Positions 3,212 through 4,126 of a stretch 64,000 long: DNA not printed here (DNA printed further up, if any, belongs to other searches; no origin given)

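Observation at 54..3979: AT-rich islet with a three-gene module: MmeI-like giant N6A-methyltransferase, zinc-ribbon protein and Hjc-like nuclease-fold protein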

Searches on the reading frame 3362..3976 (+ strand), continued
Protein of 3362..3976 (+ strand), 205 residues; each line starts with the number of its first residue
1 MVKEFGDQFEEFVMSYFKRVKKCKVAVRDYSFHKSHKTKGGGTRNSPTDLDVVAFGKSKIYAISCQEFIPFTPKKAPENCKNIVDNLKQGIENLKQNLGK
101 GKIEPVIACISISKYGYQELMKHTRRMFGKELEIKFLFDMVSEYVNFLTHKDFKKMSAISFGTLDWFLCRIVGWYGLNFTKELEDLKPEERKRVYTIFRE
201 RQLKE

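Call 32: search_protein_families(library=pfam, proteins=[L001:5960-6115:+, L001:6205-6360:+, L001:3413-4123:+, L001:4160-4654:+, L001:4652-5869:-, L001:6360-6692:+, L007:11140-11790:+, L007:9037-9372:-], max_evalue=0.1)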
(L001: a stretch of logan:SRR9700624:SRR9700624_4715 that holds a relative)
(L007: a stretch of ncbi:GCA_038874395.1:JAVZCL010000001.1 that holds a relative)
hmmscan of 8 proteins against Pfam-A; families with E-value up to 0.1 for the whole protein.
L001:5960-6115:+ (52 aa): 1 family
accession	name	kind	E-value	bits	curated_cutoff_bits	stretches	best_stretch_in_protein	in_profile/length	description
PF05534.18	HicB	-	0.00081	19.7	21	1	15-44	21-50/51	HicB family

L001:6205-6360:+ (52 aa): 2 families
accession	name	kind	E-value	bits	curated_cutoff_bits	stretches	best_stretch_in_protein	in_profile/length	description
PF12651.13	RHH_3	-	4.4e-05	23.8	21.6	1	3-44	2-42/44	Ribbon-helix-helix domain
PF01402.27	RHH_1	-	0.0027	18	20.5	1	5-43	1-38/39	Ribbon-helix-helix protein, copG family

L001:3413-4123:+ (237 aa): 0 families

L001:4160-4654:+ (165 aa): 1 family
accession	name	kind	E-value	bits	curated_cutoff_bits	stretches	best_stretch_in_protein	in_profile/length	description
PF13274.11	SocA_Panacea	-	5.1e-07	31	25.7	1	30-139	1-106/113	Antitoxin SocA-like, Panacea domain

L001:4652-5869:- (405 aa): 1 family
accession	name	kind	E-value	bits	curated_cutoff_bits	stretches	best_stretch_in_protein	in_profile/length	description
PF01609.27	DDE_Tnp_1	-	1.6e-27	97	23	1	208-380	10-200/200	Transposase DDE domain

L001:6360-6692:+ (111 aa): 1 family
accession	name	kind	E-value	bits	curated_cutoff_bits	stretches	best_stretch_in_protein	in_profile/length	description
PF21000.2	RMI1_N_N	-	0.087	13.9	23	0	31-56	14-39/49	RMI1, N-terminal helical domain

L007:11140-11790:+ (217 aa): 1 family
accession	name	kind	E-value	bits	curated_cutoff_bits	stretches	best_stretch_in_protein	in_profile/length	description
PF19827.4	DUF6308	-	0.016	15.5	27.3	1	99-154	96-152/193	Family of unknown function (DUF6308)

L007:9037-9372:- (111 aa): 5 families
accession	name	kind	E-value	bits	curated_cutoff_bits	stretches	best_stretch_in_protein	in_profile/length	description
PF21349.2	RUBY_RBDX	-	4.2e-05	23.3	26.5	1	7-29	2-24/30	Rubrerythrin, rubredoxin-like domain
PF08792.16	A2L_zn_ribbon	-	0.00079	19.5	22.9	1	7-29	5-29/33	A2L zinc ribbon domain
PF12773.13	DZR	-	0.0091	16.6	27.3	1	8-90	1-41/45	Double zinc ribbon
PF13717.11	Zn_ribbon_4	-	0.01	16.2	30.3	0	71-82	22-33/36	zinc-ribbon domain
PF01155.25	HypA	-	0.054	14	28.9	1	5-34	70-100/112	Hydrogenase/urease nickel incorporation, metallochaperone, hypA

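Call 38: predict_structure(alignment_id=A2)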
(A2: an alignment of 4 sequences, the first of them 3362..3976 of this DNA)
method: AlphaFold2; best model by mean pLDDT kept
length: 205 residues; sequences in the alignment: 4
mean_pLDDT: 66.6   pTM: 0.66
mean pLDDT of the five models: 66.6, 66.3, 65.6, 64.2, 43.7
residues with pLDDT >= 90: 15; 70-90: 103; 50-70: 19; < 50: 68
segments of 3 or more residues with pLDDT < 50: 32-48, 153-166, 172-205
pLDDT, mean of each block of 10 residues (from residue 1): 64 85 76 41 43 85 83 87 89 82 87 81 89 82 73 44 48 44 38 31 35
secondary structure, 60 per line:
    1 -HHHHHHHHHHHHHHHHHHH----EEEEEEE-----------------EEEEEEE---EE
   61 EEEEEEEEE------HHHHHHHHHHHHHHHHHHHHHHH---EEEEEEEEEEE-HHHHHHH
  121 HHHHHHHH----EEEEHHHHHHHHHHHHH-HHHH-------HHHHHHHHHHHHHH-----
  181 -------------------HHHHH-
elements in order: H2-20 E25-31 E49-55 E59-69 H76-98 E102-112 H114-128 E133-136 H137-149 H151-154 H162-175 H200-204

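Call 40: search_protein_representatives(alignment_id=A2)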
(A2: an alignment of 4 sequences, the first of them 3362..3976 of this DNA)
Query: 4 sequences, 221 profile positions. Proteins with E-value up to 0.001 (for the whole library): 15; up to 1e-10: 4; up to 1e-30: 4. The best 15 are listed.
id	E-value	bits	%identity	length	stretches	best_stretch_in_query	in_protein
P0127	2.1e-104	364.6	-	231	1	1-221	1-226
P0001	1.6e-98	345.4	-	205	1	1-209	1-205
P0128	1.5e-37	146.0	-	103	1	1-101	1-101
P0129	1.1e-35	139.9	-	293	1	1-179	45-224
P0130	2.4e-08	50.5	-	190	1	2-186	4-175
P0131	4.6e-08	49.6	-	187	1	2-191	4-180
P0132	3.9e-06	43.3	-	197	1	1-117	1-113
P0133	6.0e-06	42.7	-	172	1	1-174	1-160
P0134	1.3e-05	41.6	-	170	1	1-172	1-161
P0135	4.1e-05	39.9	-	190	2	1-85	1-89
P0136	7.2e-05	39.1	-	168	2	1-82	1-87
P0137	2.4e-04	37.4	-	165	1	1-171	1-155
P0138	2.9e-04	37.2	-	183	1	2-174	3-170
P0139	4.3e-04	36.6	-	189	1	1-172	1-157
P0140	5.4e-04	36.3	-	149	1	1-132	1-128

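Call 56: search_dna_similar(query=L003:1657-2874:-, collection=plasmids, mode=protein, max_rows=15)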
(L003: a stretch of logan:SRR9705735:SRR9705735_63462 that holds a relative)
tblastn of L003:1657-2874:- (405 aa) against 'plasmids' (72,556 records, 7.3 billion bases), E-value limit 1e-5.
The search stops at 5000 records and this limit was reached: more records match than are counted here, and every count below describes the 5000 best-scoring records only.
Records with a match: at least 5000; places in all: 11128; records where one place covers at least 80% of the query: 28.
Best place of each record, by identity: <60% 5000.
By first word of the organism name: Klebsiella 2701; Escherichia 818; Enterobacter 399; Salmonella 267; Acinetobacter 179; Citrobacter 150; Shigella 54; Rhizobium 31; Sinorhizobium 31; Raoultella 30; and 71 more.
By predicted mobility (MOB-suite, as given by PLSDB): conjugative 3279; non-mobilizable 1057; mobilizable 664.
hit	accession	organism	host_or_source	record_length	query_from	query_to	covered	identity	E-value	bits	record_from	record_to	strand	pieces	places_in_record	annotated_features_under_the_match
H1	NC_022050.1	Paracoccus aminophilus JCM 7686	-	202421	6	393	96%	22.2%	2e-7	61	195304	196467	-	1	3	IS5 family transposase | SOS response-associated peptidase family protein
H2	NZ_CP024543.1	Klebsiella pneumoniae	Homo sapiens,urine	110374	6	379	92%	23.0%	1e-8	65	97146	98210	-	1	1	IS5-like element IS903B family transposase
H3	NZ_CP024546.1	Klebsiella pneumoniae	Homo sapiens,urine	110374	6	379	92%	23.0%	1e-8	65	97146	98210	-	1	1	IS5-like element IS903B family transposase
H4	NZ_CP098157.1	Klebsiella pneumoniae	Canis lupus familiaris,Rectal swab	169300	11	379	91%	23.1%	1e-9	68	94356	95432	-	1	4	IS5-like element IS903B family transposase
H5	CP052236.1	Klebsiella pneumoniae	Homo sapiens,blood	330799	30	379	86%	23.4%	2e-7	61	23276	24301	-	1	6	IS5 family transposase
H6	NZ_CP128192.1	Klebsiella pneumoniae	Homo sapiens,Blood,blood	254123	48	379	82%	24.6%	2e-8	64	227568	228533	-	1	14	IS5-like element IS903B family transposase | traF: conjugal transfer protein TraF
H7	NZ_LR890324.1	Klebsiella pneumoniae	Homo sapiens,urine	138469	25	379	88%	23.0%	1e-6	59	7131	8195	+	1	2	IS5 family transposase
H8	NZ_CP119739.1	Escherichia coli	bovine,pure culture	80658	27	379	87%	23.0%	2e-9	67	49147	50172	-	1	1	IS5-like element IS903B family transposase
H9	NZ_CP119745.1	Escherichia coli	bovine,pure culture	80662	27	379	87%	23.0%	2e-9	67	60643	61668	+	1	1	IS5-like element IS903B family transposase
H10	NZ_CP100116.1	Klebsiella pneumoniae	Homo sapiens,sputum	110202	45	379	83%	24.1%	1e-8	65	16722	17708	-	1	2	IS5-like element IS903B family transposase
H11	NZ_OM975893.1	Klebsiella pneumoniae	-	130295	45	379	83%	24.1%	1e-8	65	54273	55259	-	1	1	IS5-like element IS903B family transposase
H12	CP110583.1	Klebsiella pneumoniae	Homo sapiens,urine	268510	46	379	82%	23.7%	1e-8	65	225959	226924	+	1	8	IS5-like element IS903B family transposase | Ig-like domain-containing protein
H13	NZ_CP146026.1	Klebsiella pneumoniae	-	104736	42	379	83%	23.0%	2e-8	64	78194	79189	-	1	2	IS5-like element IS903B family transposase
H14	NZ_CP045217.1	Pantoea dispersa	Purified bacterial strain,The ...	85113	51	379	81%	23.5%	3e-7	61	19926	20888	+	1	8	IS5 family transposase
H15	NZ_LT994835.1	Klebsiella pneumoniae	Homo sapiens,urine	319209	47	379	82%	23.1%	4e-9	66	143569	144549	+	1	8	IS5-like element IS903B family transposase | hypothetical protein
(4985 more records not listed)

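Call 57: get_annotated_region(hit=H2, flank=250)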
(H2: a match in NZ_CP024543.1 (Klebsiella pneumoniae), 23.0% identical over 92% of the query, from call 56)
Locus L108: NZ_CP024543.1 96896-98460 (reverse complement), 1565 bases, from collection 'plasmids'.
description: Klebsiella pneumoniae strain INF042 isolate INF042 plasmid unnamed1, complete sequence
organism: Klebsiella pneumoniae (NCBI taxid 573)
taxonomy: Bacteria; Pseudomonadota; Gammaproteobacteria; Enterobacterales; Enterobacteriaceae; Klebsiella; Klebsiella pneumoniae
host: -; source: Homo sapiens,urine; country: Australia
typing (MOB-suite, as given by PLSDB): conjugative; replicon IncFIA,IncFII,rep_cluster_2183; relaxase MOBF,MOBF; mating-pair formation MPF_F
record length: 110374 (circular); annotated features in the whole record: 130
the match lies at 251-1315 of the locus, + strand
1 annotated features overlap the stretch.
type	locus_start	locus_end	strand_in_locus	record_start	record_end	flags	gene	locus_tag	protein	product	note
CDS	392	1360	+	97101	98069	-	-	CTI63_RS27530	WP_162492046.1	IS5-like element IS903B family transposase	-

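Call 70: search_protein_families(library=phrogs, proteins=[window:3362-3976:+, L001:3413-4123:+, L001:4160-4654:+], max_evalue=0.01)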
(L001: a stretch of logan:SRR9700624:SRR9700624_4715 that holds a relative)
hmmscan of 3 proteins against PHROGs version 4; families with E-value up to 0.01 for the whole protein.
window:3362-3976:+ (205 aa): 0 families

L001:3413-4123:+ (237 aa): 0 families

L001:4160-4654:+ (165 aa): 3 families
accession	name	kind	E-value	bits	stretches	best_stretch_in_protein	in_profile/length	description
phrog_1281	-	unknown function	1.6e-07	32.2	1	10-139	13-120/195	-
phrog_10390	-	unknown function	0.0017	18.9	1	27-138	167-263/299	-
phrog_14939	-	unknown function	0.0018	18.6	1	28-134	25-120/313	-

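Call 71: find_encoding_contigs(protein=P0007, flank=6000, max_places=2)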
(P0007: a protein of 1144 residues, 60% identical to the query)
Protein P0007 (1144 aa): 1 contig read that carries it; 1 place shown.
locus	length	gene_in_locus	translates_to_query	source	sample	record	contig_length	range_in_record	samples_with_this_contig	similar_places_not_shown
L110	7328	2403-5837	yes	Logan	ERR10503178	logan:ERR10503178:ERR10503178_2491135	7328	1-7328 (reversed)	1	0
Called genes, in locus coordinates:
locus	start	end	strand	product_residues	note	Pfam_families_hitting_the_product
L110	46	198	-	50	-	-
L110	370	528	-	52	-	-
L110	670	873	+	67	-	PF19126:DUF5810 (weak)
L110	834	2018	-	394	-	PF01609:DDE_Tnp_1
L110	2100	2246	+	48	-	-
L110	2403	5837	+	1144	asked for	PF02384:N6_Mtase (weak), PF07669:Eco57I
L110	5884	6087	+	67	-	-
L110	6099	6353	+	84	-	-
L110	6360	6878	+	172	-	-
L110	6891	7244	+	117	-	-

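Call 72: find_encoding_contigs(protein=P0008, flank=6000, max_places=3)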
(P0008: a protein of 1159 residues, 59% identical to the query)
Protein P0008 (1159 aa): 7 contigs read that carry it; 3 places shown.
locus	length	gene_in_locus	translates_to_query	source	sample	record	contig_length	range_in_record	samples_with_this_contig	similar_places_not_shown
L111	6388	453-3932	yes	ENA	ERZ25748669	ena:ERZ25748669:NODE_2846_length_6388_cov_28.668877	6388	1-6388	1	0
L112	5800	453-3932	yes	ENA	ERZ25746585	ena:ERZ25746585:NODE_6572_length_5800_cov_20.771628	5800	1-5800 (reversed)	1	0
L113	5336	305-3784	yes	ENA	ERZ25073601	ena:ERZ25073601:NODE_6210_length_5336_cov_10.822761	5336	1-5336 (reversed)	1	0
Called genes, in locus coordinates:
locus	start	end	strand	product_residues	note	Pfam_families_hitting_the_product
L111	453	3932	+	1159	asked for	PF02384:N6_Mtase (faint), PF07669:Eco57I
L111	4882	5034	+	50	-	-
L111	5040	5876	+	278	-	PF12694:cpYpsA, PF20594:DUF6794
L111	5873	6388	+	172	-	?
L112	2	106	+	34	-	?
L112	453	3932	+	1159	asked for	PF02384:N6_Mtase (faint), PF07669:Eco57I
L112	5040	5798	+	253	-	?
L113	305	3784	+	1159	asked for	PF02384:N6_Mtase (faint), PF07669:Eco57I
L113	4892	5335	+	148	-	?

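Call 76: search_protein_families(library=ncbifam, proteins=[L110:5884-6084:+, L110:6099-6350:+, L110:6360-6875:+, L110:6891-7241:+, L110:2100-2243:+, L007:9037-9369:-], max_evalue=0.05)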
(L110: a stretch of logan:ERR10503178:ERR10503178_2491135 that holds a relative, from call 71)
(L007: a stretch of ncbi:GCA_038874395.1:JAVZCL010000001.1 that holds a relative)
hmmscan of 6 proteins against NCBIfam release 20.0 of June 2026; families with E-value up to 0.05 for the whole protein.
L110:5884-6084:+ (67 aa): 1 family
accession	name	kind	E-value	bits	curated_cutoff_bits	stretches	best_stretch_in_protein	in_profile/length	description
NF038384.1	zinc_YnfU_fam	subfamily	0.0069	15.9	36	0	2-18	10-26/52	YnfU family zinc-binding protein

L110:6099-6350:+ (84 aa): 1 family
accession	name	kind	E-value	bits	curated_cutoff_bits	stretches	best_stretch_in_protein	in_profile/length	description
TIGR02419.1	C4_traR_proteo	subfamily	0.0067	17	59.7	0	20-45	19-45/64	phage/conjugal plasmid C-4 type zinc finger protein, TraR family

L110:6360-6875:+ (172 aa): 0 families

L110:6891-7241:+ (117 aa): 0 families

L110:2100-2243:+ (48 aa): 0 families

L007:9037-9369:- (110 aa): 5 families
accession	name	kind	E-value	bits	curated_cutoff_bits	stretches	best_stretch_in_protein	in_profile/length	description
TIGR00515.1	accD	equivalog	0.0068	15.8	317.45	1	7-39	32-64/285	acetyl-CoA carboxylase, carboxyltransferase subunit beta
TIGR02487.1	NrdD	equivalog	0.018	13.6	326.35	1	5-35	528-554/581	anaerobic ribonucleoside-triphosphate reductase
TIGR02098.1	MJ0042_CXXC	domain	0.023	14.4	20.9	0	66-81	18-33/38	MJ0042-type zinc finger domain-containing protein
TIGR01384.1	TFS_arch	equivalog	0.04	14.6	64.75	0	21-32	1-12/101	transcription factor S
NF045767.1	RuberyRbr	equivalog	0.041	13.9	200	0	6-27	160-181/194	rubrerythrin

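Call 77: search_protein_families(library=pfam, proteins=[L110:5884-6084:+, L110:6099-6350:+, L110:6360-6875:+, L110:6891-7241:+, L110:2100-2243:+, L110:2403-2700:+], max_evalue=0.05)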
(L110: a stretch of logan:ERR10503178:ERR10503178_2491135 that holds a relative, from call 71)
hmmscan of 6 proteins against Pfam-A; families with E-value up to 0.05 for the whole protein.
L110:5884-6084:+ (67 aa): 7 families
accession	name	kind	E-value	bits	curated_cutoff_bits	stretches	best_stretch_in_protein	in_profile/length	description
PF23550.1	zf_Tbcl_Rhp7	-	0.0089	16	27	0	8-18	27-37/39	DNA repair protein rhp7 treble clef domain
PF21957.2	Zn_ribbon_16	-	0.011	16.1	27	0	8-27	14-33/65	Zinc beta-ribbon finger, putative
PF18439.7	zf_UBZ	-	0.011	15.8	25.6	0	9-17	3-11/32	Ubiquitin-Binding Zinc Finger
PF13717.11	Zn_ribbon_4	-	0.015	15.7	30.3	0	7-17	1-11/36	zinc-ribbon domain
PF25208.1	DUF7838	-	0.03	14.7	28.5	0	4-19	2-17/55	Domain of unknown function (DUF7838)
PF25207.1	DUF7837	-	0.046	14.2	27.8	0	48-60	2-14/47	Domain of unknown function (DUF7837)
PF14616.11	Rua1_C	-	0.047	14.4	27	0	5-31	20-48/122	Transcription regulator Rua1, C-terminal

L110:6099-6350:+ (84 aa): 1 family
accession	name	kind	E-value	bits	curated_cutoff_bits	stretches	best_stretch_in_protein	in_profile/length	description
PF23314.1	TASOR_alpha-beta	-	0.022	15.3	27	1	7-65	7-63/95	TASOR alpha/beta domain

L110:6360-6875:+ (172 aa): 1 family
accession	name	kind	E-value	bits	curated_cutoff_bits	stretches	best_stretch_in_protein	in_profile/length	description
PF04548.22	AIG1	-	0.0055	16.5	27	0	121-168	134-182/212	AIG1 family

L110:6891-7241:+ (117 aa): 0 families

L110:2100-2243:+ (48 aa): 0 families

L110:2403-2700:+ (99 aa): 2 families
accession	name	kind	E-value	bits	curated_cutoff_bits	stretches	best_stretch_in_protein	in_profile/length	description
PF17569.7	DUF5475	-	0.033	15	25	0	20-56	43-79/81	Family of unknown function (DUF5475)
PF21381.2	MCLN_ECD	-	0.034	14.3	27.1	1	43-84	118-159/194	Mucolipin, extracytosolic domain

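Call 79: predict_structure(alignment_id=A4)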
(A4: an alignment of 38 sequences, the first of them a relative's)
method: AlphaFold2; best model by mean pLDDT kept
length: 1144 residues; sequences in the alignment: 38
mean_pLDDT: 81.1   pTM: 0.71
mean pLDDT of the five models: 81.1, 79.3, 78.5, 77.9, 76.6
residues with pLDDT >= 90: 403; 70-90: 525; 50-70: 139; < 50: 77
segments of 3 or more residues with pLDDT < 50: 1-22, 39-47, 49-52, 59-64, 66-71, 129-134, 138-151
pLDDT, mean of each block of 10 residues (from residue 1): 26 36 53 54 46 49 47 59 77 87 81 77 61 46 37 73 85 82 66 81 85 86 85 58 78 80 92 82 75 54 83 85 90 93 80 77 88 86 84 83 90 91 75 78 86 73 93 91 91 95 93 95 88 91 86 88 84 86 79 88 87 89 92 92 90 76 85 91 63 66 79 61 85 91 88 78 86 89 73 91 90 83 84 92 77 92 90 89 92 80 89 85 94 93 91 90 93 94 74 64 87 94 85 90 91 92 97 95 76 78 96 97 92 96 90
secondary structure, 60 per line:
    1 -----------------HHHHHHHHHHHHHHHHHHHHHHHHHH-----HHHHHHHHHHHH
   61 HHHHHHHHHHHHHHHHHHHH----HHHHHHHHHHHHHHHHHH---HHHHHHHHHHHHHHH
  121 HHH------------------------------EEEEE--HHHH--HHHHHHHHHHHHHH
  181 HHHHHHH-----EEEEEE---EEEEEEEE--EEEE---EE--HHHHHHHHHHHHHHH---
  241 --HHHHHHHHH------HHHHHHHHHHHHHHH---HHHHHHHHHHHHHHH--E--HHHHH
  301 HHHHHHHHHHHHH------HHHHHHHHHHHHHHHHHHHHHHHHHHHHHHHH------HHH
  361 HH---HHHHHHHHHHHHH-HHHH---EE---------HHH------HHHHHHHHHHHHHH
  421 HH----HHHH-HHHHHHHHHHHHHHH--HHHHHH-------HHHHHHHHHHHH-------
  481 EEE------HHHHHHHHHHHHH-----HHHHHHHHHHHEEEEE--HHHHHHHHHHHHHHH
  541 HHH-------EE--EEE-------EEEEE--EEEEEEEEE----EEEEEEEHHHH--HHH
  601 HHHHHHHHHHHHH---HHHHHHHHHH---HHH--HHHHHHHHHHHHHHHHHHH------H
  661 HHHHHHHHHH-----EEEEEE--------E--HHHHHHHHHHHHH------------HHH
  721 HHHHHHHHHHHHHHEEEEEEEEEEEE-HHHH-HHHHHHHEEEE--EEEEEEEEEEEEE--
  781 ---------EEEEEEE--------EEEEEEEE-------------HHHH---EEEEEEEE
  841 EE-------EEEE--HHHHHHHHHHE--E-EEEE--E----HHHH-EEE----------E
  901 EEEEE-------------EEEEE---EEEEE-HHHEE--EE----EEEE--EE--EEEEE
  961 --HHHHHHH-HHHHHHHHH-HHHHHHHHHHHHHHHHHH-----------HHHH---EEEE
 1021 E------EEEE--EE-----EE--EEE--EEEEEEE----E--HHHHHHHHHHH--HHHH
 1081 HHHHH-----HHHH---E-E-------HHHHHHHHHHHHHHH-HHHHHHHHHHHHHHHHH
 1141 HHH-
elements in order (helices of 4 or more, strands of 3 or more residues): H18-43 H49-80 H85-102 H106-123 E154-158 H161-164 H167-187 E193-198 E202-209 E212-215 H223-237 H243-251 H258-272 H276-290 H296-313 H320-351 H358-362 H366-378 H380-383 H407-422 H427-430 H432-446 H449-454 H462-473 E481-483 H490-502 H508-518 E519-523 H526-543 E555-557 E565-569 E572-580 E585-591 H592-595 H598-613 H617-626 H635-653 H660-670 E676-681 H693-705 H718-734 E735-746 H748-751 H753-759 E760-763 E766-778 E790-796 E805-812 H826-829 E833-842 E850-853 H856-865 E871-874 H882-885 E887-889 E900-905 E919-923 E927-931 E946-949 E956-960 H963-969 H971-979 H981-998 H1010-1013 E1017-1021 E1028-1031 E1045-1047 E1050-1056 H1064-1074 H1077-1085 H1091-1094 H1108-1122 H1124-1143

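Call 92: search_protein_families(library=padloc, proteins=[L001:3413-4123:+, L001:4160-4654:+, L001:5960-6115:+, L001:6205-6360:+, L001:6360-9668:+], max_evalue=0.001)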
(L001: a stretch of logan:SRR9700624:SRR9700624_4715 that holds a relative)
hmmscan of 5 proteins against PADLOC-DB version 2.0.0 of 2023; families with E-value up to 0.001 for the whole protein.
L001:3413-4123:+ (237 aa): 0 families

L001:4160-4654:+ (165 aa): 1 family
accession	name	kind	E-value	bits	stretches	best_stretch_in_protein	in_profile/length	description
PDLC04505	PDC-M19A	-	3.1e-06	24.8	1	5-138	2-112/294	-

L001:5960-6115:+ (52 aa): 0 families

L001:6205-6360:+ (52 aa): 0 families

L001:6360-9668:+ (1103 aa): 19 families
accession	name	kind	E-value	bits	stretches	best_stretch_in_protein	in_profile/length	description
PDLC03630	REase_MTase_IIG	-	5.1e-161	535.8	1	35-1069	12-1055/1100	Type IIG restriction enzyme-methyltransferase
PDLC03580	REase_II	-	1.9e-99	331.9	1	41-1077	23-1072/1112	Type II restriction enzyme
PDLC03625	REase_MTase_IIG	-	8.8e-51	170.7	2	166-705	172-714/1109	Type IIG restriction enzyme-methyltransferase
PDLC03338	MTase_II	-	3.2e-17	60.5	1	382-504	115-240/604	Type II methyltransferase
PDLC04134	mad2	-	9e-13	45.9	1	354-476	234-332/492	mads_2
PDLC03267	MTase_II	-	2.5e-11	41.2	1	587-691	77-174/539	Type II methyltransferase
PDLC03248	MTase_II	-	9e-10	35.9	1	604-936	73-370/521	Type II methyltransferase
PDLC03348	MTase_II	-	6.1e-08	29.6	1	377-479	201-311/727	Type II methyltransferase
PDLC02529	PglX|PglXI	-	6.1e-08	28.8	1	420-480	229-293/1189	PglX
PDLC03719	oMTase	-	3e-07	27.8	1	603-705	99-184/387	orphan methyltransferase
PDLC03025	MTase_I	-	5.5e-07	26.6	1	353-478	121-240/569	Type I methyltransferase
PDLC03258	MTase_II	-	8.4e-07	26.5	1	600-703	86-172/366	Type II methyltransferase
PDLC03021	MTase_I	-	2e-06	24.9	1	353-476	124-244/491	Type I methyltransferase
PDLC03218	MTase_II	-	3.1e-06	24.1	1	357-464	227-330/532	Type II methyltransferase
PDLC03313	MTase_II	-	2.1e-05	21.3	0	593-635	122-163/563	Type II methyltransferase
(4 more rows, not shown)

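Call 94: find_related_loci(query=A5, collection=viral_contigs, flank=8000)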
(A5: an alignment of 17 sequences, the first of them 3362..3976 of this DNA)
Query A5 (205 aa) in viral_contigs; peptide patterns used: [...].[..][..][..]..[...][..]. (x = any residue, [..] = any of these).
23 stretches matched a pattern, but none encodes a relative of the query by tblastn (E <= 1e-3).
